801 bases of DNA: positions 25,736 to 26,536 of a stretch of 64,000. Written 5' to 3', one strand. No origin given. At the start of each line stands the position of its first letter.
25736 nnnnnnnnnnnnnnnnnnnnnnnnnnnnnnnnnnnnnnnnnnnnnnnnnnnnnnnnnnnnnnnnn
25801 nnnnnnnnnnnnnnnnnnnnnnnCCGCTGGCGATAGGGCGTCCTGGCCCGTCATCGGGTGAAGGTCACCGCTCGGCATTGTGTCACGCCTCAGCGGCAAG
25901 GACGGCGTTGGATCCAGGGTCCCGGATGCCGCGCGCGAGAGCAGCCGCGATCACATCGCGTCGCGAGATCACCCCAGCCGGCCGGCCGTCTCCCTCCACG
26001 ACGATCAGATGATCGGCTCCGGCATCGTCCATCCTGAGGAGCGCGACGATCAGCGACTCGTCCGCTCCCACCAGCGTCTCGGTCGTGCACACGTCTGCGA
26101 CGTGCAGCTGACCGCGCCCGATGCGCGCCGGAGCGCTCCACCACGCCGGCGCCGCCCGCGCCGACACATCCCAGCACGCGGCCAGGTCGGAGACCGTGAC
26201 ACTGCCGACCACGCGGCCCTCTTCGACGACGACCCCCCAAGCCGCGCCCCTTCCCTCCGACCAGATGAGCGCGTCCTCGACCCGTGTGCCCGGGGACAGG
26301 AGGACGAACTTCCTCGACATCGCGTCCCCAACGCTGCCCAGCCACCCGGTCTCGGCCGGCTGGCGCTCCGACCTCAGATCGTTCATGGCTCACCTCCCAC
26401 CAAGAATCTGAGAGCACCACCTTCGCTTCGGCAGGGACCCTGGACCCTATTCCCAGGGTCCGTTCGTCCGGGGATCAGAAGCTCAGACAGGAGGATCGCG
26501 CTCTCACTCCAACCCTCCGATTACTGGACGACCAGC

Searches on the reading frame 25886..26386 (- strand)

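Call 44: search_protein_families(library=pfam, proteins=[window:25886-26386:-], max_evalue=0.0001)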
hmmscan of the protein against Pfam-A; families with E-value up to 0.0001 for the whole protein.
window:25886-26386:- (167 aa): 1 family
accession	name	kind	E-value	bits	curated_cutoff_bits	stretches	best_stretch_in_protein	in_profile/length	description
PF00571.33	CBS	-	5.6e-15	55.9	24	1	96-149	1-55/57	CBS domain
